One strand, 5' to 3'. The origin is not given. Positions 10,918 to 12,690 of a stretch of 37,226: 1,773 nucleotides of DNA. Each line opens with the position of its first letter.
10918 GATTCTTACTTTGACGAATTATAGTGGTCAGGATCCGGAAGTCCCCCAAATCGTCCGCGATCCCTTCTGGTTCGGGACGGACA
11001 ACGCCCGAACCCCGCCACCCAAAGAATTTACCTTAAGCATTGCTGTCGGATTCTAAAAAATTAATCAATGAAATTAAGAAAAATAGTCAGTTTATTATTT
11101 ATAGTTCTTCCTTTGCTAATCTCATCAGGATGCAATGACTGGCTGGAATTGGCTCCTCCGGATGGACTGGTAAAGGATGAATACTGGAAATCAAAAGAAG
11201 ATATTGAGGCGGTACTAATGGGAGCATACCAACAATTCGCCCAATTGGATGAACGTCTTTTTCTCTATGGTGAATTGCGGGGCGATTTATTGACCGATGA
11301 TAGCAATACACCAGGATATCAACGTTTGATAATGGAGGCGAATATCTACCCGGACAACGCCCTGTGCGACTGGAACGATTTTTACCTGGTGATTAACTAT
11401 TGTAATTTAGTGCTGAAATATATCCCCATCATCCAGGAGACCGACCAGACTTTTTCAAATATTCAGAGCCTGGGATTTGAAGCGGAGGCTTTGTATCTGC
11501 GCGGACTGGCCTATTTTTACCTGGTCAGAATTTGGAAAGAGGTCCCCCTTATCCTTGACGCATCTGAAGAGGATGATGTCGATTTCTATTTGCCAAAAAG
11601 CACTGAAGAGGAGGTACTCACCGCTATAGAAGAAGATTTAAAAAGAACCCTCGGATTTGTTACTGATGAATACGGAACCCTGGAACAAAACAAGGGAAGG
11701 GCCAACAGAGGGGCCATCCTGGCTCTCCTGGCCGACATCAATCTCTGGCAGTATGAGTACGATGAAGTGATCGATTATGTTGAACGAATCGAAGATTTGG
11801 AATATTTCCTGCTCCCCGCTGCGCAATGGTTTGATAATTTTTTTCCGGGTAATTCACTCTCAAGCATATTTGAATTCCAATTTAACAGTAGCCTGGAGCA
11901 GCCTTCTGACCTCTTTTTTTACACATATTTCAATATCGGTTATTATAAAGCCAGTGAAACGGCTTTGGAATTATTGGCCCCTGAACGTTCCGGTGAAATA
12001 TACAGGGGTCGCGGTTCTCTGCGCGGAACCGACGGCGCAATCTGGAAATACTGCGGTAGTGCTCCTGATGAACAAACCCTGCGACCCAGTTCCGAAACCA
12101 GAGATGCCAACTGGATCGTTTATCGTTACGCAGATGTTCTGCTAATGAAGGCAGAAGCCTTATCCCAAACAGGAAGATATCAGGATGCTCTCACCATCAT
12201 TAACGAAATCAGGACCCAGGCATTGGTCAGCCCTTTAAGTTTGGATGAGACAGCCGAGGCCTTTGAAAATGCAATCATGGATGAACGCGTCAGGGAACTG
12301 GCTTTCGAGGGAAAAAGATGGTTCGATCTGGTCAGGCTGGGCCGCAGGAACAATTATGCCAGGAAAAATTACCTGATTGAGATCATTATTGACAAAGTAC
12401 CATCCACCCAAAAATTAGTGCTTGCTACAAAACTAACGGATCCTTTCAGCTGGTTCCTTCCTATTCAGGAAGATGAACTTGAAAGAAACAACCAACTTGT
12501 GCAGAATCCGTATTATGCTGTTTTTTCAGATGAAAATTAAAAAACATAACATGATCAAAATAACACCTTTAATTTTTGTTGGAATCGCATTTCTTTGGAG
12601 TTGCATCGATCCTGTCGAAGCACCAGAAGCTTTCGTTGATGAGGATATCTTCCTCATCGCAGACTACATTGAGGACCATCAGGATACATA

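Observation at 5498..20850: Duplicated FAS1-lipoprotein/SusC/SusD modules: a fasciclin-decorated outer-membrane import operon with no enzyme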

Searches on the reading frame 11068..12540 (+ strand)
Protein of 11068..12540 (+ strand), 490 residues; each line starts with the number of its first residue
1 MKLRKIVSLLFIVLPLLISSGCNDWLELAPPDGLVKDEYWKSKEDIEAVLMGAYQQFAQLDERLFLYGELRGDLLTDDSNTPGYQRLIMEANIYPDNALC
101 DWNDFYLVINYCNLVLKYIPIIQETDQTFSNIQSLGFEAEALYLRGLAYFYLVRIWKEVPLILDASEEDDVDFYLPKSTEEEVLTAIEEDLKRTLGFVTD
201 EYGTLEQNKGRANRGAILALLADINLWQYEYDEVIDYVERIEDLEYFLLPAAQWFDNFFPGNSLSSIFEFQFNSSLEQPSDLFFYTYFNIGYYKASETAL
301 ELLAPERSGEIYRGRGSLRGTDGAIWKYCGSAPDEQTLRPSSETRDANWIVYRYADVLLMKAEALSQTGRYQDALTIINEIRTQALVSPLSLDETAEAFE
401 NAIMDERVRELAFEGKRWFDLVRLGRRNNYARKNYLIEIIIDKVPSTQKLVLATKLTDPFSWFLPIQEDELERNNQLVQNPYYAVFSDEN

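Call 4: search_protein_families(library=pfam, proteins=[window:11068-12540:+], max_evalue=0.01)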
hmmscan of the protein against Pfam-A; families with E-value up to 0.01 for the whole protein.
window:11068-12540:+ (490 aa): 3 families
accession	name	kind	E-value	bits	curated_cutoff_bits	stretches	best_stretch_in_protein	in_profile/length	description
PF07980.17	SusD_RagB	-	1.6e-33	117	23.1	1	336-483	143-297/297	SusD family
PF14322.12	SusD-like_3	-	3e-20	73.7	27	1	24-225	1-190/191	Starch-binding associating with outer membrane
PF14559.12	TPR_19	-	0.009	16.8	25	0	354-384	24-54/68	Tetratricopeptide repeat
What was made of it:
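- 11068..12540 (+): SusD1: SusD-family lipoprotein (490 aa). PF07980 E 2e-33 and PF14322 E 3e-20 (call 4).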

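Call 6: search_protein_families(library=ncbifam, proteins=[window:11068-12540:+], max_evalue=0.01)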
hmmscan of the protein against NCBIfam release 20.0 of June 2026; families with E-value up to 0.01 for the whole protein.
window:11068-12540:+ (490 aa): 2 families
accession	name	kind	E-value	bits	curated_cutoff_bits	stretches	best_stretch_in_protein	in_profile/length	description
NF033072.0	NanU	exception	8.9e-27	94.3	425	2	4-227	2-226/521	SusD family outer membrane lipoprotein NanU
NF033071.0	SusD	exception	1.3e-17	63.3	725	2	325-483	416-558/558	starch-binding outer membrane lipoprotein SusD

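Call 9: find_encoding_contigs(protein=window:11068-12540:+, flank=10000, max_places=6)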
Protein window:11068-12540:+ (490 aa): 2 contigs read that carry it; 1 place shown.
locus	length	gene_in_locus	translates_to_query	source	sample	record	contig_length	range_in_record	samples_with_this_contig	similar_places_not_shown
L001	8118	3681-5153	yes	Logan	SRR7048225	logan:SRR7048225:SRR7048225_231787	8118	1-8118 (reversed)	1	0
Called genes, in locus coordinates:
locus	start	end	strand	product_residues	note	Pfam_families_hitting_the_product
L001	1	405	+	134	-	?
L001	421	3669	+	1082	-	PF13620:CarboxypepD_reg (weak), PF13715:CarbopepD_reg_2, PF07715:Plug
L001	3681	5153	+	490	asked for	PF14322:SusD-like_3, PF07980:SusD_RagB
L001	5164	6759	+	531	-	PF02469:Fasciclin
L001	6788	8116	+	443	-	?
